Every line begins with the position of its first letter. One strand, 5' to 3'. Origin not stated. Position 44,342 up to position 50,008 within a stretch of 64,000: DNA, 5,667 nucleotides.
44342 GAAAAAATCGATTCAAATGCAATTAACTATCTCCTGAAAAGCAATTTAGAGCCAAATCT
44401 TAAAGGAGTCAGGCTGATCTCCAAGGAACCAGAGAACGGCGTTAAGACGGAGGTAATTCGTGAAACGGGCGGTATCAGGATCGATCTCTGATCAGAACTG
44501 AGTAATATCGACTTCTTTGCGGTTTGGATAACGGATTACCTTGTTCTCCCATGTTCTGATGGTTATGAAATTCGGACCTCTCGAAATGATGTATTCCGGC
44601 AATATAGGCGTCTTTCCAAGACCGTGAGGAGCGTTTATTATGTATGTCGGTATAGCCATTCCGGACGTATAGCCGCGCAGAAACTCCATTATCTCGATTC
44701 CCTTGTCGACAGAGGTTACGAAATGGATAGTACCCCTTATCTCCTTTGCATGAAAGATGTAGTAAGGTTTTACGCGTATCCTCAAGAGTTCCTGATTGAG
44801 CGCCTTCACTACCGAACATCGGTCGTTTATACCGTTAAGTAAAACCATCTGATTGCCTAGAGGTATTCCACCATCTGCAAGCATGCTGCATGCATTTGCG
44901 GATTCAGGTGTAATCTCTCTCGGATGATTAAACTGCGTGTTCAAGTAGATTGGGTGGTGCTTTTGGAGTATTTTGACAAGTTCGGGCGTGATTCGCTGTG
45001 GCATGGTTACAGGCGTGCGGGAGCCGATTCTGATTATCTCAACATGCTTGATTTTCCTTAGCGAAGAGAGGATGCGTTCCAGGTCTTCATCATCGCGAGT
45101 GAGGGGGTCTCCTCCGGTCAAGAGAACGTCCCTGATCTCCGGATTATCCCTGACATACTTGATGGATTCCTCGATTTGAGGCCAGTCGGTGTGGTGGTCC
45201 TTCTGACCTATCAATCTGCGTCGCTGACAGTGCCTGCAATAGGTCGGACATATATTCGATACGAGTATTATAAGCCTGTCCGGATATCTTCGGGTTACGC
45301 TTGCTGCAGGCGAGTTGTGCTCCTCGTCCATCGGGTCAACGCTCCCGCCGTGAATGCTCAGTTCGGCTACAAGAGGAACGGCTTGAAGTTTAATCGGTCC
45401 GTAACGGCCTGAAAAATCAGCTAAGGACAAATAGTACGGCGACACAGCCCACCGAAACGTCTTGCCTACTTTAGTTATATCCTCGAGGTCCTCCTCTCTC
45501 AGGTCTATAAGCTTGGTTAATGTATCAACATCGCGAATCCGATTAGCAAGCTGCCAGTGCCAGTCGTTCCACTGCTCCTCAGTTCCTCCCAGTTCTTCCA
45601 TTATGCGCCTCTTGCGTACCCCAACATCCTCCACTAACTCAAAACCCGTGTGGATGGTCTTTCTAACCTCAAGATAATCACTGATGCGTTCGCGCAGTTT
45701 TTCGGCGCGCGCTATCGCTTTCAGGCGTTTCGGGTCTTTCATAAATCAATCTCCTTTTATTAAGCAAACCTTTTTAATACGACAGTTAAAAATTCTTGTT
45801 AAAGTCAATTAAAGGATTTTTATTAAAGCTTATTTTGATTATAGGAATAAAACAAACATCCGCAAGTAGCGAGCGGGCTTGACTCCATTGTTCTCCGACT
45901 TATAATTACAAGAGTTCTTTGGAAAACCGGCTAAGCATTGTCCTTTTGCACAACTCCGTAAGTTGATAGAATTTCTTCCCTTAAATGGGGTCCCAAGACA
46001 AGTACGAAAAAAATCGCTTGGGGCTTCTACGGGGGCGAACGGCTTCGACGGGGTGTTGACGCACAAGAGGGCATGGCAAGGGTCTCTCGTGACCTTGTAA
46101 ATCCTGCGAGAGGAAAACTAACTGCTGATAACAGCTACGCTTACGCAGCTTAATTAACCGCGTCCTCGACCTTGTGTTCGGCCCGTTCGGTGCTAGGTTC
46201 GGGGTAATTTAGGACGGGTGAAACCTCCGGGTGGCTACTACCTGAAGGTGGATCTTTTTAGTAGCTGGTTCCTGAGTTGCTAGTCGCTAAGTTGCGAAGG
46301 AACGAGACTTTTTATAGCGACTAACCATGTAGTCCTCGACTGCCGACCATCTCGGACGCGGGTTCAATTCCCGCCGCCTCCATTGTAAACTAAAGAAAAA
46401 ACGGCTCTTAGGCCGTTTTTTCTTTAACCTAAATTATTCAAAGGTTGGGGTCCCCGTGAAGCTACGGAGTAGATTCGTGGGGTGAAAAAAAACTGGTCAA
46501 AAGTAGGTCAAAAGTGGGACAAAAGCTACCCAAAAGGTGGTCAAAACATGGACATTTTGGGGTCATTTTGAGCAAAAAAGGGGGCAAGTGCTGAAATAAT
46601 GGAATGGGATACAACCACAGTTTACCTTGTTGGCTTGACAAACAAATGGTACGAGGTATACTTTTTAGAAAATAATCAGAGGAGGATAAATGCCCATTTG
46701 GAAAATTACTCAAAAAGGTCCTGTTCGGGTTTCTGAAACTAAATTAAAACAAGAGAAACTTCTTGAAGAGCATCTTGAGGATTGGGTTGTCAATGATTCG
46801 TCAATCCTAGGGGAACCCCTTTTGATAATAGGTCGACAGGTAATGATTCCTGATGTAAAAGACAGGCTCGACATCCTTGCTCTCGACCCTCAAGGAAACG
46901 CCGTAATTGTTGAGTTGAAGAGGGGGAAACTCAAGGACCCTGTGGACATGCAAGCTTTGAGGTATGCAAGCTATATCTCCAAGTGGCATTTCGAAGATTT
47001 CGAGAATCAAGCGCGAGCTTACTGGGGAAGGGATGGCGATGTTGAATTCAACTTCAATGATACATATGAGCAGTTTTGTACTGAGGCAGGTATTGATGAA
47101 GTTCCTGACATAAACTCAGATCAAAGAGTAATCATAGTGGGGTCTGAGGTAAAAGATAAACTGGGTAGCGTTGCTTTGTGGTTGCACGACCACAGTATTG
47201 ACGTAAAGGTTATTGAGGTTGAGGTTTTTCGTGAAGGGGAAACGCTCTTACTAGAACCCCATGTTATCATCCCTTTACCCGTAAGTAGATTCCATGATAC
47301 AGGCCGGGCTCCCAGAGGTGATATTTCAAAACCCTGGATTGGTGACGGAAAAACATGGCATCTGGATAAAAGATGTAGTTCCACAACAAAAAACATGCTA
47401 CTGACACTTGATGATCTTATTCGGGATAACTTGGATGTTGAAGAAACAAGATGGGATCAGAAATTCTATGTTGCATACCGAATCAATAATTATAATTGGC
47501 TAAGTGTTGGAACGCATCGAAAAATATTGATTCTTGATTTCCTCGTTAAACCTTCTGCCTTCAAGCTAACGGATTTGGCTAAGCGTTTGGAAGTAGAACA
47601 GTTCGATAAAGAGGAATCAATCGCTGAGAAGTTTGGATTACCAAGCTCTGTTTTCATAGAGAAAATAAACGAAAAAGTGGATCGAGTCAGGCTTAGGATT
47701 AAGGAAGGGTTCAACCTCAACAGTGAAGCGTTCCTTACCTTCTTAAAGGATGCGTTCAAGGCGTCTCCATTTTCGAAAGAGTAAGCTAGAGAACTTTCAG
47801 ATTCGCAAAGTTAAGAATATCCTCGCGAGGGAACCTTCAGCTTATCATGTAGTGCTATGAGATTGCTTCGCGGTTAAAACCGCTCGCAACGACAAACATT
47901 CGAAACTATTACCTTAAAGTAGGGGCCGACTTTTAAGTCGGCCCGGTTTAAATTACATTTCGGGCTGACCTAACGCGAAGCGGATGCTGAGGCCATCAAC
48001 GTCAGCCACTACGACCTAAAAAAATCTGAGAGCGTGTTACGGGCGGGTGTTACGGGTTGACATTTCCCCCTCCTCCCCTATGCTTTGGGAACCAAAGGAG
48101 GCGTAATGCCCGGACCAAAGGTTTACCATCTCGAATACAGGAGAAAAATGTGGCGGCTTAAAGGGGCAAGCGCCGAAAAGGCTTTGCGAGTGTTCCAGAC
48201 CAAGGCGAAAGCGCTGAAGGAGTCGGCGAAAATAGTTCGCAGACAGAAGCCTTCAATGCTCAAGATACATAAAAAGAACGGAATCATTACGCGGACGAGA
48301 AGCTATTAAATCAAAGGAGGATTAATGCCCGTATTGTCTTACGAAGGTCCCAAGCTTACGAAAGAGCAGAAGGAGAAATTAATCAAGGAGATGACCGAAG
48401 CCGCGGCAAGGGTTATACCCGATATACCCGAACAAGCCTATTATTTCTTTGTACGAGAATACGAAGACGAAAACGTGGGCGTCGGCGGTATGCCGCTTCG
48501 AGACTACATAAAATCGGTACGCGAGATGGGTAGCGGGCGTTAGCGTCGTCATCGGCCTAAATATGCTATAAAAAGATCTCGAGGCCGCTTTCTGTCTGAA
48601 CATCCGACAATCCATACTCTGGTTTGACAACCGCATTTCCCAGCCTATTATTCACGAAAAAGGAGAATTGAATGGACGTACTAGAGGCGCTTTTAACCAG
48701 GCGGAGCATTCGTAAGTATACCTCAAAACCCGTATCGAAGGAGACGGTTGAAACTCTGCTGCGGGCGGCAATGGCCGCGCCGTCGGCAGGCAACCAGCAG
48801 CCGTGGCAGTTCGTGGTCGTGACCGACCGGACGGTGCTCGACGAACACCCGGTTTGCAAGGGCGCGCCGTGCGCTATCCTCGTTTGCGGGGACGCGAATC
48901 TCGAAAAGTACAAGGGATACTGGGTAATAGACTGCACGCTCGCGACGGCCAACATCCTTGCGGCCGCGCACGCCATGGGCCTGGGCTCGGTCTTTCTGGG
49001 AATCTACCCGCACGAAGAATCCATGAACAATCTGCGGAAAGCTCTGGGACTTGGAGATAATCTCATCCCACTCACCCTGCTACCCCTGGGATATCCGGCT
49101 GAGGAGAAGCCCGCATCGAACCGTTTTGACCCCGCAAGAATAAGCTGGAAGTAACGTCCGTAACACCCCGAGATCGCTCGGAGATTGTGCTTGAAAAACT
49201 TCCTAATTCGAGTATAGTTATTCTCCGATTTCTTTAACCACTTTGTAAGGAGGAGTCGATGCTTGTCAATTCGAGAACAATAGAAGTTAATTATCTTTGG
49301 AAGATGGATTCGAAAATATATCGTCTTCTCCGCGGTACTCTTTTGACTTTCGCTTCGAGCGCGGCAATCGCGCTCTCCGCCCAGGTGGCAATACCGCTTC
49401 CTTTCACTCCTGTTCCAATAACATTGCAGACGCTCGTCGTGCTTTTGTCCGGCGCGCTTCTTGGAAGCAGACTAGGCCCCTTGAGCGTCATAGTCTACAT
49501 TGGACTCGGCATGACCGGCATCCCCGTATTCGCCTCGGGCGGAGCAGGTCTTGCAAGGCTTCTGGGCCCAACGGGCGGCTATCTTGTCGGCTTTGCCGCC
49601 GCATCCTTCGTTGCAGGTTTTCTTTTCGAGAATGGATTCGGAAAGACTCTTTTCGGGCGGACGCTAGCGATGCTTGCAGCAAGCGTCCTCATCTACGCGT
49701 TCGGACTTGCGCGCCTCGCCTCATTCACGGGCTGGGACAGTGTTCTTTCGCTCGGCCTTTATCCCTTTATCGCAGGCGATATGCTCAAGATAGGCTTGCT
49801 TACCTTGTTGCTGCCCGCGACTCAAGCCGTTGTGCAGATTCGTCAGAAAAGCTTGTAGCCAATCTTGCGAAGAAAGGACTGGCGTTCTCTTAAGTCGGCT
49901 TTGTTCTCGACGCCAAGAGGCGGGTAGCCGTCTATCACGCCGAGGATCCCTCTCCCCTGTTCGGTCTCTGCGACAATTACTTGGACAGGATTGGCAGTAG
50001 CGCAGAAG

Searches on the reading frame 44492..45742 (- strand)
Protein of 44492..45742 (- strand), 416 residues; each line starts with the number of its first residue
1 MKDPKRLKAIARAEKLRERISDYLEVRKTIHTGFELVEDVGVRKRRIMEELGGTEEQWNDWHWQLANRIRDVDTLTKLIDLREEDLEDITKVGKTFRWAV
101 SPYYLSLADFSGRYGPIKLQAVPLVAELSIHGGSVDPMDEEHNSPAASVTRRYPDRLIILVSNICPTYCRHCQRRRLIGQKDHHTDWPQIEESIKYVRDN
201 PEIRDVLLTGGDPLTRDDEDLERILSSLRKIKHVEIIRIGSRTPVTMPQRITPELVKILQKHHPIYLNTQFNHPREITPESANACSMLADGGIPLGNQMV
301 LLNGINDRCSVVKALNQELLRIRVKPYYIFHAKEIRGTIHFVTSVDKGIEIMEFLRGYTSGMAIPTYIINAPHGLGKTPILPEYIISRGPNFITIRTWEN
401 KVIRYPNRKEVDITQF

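Call 40: find_encoding_contigs(protein=window:44492-45742:-, flank=10000, max_places=2)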
Protein window:44492-45742:- (416 aa): 21 contigs read that carry it; 2 places shown.
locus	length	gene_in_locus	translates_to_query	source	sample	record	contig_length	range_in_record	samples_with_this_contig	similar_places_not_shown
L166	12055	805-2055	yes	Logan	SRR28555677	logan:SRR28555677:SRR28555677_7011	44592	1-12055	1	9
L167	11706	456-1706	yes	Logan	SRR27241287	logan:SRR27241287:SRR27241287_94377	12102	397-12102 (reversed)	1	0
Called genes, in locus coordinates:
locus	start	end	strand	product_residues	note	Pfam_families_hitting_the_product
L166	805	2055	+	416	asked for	PF04055:Radical_SAM, PF12544:LAM_C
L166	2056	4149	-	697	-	PF13567:DUF4131, PF03772:Competence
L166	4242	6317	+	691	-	-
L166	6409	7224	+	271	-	-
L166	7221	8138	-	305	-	PF01745:IPT, PF01715:IPPT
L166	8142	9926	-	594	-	PF02518:HATPase_c, PF13589:HATPase_c_3, PF01119:DNA_mis_repair, PF08676:MutL_C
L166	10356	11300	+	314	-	PF03793:PASTA, PF03168:LEA_2 (weak)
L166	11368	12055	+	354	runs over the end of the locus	PF02547:Queuosine_synth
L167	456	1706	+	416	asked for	PF04055:Radical_SAM, PF12544:LAM_C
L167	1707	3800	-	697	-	PF13567:DUF4131, PF03772:Competence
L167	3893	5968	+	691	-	-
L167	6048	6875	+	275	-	-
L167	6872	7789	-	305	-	PF01745:IPT, PF01715:IPPT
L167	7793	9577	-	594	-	PF02518:HATPase_c, PF13589:HATPase_c_3, PF01119:DNA_mis_repair, PF08676:MutL_C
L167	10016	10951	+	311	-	PF03793:PASTA, PF03168:LEA_2 (weak)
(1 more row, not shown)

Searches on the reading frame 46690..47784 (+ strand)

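Call 10: search_protein_families(library=pfam, proteins=[window:46690-47784:+])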
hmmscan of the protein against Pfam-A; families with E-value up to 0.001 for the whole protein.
window:46690-47784:+ (364 aa): 1 family
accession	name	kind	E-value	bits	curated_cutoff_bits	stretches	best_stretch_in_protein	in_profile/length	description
PF01939.22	NucS_C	-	0.00056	20.3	24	0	26-96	2-70/124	Endonuclease NucS C-terminal domain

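Call 91: search_protein_families(library=pfam, proteins=[window:46690-47784:+], max_evalue=0.001)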
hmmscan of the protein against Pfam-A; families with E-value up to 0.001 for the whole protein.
window:46690-47784:+ (364 aa): 1 family
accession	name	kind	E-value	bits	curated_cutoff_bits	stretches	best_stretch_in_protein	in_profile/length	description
PF01939.22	NucS_C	-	0.00056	20.3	24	0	26-96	2-70/124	Endonuclease NucS C-terminal domain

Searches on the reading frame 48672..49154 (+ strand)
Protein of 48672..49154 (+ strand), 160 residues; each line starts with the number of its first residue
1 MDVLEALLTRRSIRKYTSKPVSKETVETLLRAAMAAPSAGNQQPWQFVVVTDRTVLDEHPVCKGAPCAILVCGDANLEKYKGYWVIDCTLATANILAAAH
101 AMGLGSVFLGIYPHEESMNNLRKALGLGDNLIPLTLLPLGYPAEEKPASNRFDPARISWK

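Call 10: search_protein_families(library=pfam, proteins=[window:48672-49154:+])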
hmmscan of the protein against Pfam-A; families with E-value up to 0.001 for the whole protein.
window:48672-49154:+ (160 aa): 2 families
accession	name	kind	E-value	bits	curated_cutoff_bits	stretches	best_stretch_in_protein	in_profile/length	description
PF00881.29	Nitroreductase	-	6.2e-26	92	23.5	2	8-54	2-48/167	Nitroreductase family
PF14512.11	TM1586_NiRdase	-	1.1e-10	41.9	27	1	24-55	158-189/215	Putative TM nitroreductase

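Call 45: find_homologous_proteins(query=window:48672-49154:+, max_evalue=1e-25)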
Query window:48672-49154:+ (160 aa): 4820 proteins with E <= 1e-25 among 5861 candidates; the best 120 are listed.
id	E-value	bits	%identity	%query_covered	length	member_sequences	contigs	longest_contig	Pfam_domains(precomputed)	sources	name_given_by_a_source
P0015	9.5e-103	359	100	100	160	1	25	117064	PF00881.30,PF14512.12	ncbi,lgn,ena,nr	ncbi:nitroreductase family protein [bacterium]|nr:nitroreductase family protein [bacterium]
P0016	1.7e-89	315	86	100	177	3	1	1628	PF00881.30,PF14512.12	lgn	-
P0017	7.3e-58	213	58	100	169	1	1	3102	PF00881.30,PF14512.12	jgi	-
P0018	1.6e-57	212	58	98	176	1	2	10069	PF00881.30,PF14512.12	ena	-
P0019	1.8e-57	211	61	99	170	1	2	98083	PF00881.30,PF14512.12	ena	-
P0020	3.7e-57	210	57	100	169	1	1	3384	PF00881.30,PF14512.12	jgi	-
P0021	8.6e-57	209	60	99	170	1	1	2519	PF00881.30,PF14512.12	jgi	jgi:nitroreductase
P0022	2.5e-56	208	60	98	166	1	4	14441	PF00881.30,PF14512.12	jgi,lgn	-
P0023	5.1e-56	207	57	98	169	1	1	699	PF00881.30,PF14512.12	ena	-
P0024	5.1e-56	207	59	99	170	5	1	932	PF00881.30,PF14512.12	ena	-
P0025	5.2e-56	207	60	98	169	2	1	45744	PF00881.30,PF14512.12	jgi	-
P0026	5.5e-56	207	60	99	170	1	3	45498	PF00881.30,PF14512.12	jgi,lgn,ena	-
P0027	5.9e-56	206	58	98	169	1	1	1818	PF00881.30,PF14512.12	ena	-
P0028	6.5e-56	206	61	98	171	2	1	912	PF00881.30,PF14512.12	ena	-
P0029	7.2e-56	206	60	98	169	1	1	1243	PF00881.30,PF14512.12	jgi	jgi:nitroreductase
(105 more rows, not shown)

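Call 46: find_encoding_contigs(protein=P0016, flank=10000, max_places=3)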
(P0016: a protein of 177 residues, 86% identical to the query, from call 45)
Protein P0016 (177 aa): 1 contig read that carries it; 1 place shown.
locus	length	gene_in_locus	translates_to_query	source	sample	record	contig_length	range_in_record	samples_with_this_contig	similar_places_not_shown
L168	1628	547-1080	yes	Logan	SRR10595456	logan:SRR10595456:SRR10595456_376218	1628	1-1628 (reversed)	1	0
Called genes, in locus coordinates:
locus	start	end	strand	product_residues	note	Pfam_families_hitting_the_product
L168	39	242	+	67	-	PF09954:DUF2188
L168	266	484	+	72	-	PF01361:Tautomerase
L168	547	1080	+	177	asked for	PF00881:Nitroreductase, PF14512:TM1586_NiRdase (weak), PF00881:Nitroreductase (weak)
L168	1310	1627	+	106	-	?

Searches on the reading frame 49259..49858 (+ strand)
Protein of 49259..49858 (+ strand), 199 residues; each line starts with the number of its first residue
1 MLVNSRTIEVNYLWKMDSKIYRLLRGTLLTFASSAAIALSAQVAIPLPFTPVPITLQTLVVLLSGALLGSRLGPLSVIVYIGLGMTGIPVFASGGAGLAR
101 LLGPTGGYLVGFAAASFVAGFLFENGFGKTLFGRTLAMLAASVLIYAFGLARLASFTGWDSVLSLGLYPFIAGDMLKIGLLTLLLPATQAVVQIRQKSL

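Call 10: search_protein_families(library=pfam, proteins=[window:49259-49858:+])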
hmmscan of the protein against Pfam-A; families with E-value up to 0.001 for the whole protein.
window:49259-49858:+ (199 aa): 1 family
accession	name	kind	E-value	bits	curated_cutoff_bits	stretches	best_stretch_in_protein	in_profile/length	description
PF02632.19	BioY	-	6.8e-38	130.2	25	1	49-188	1-138/140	BioY family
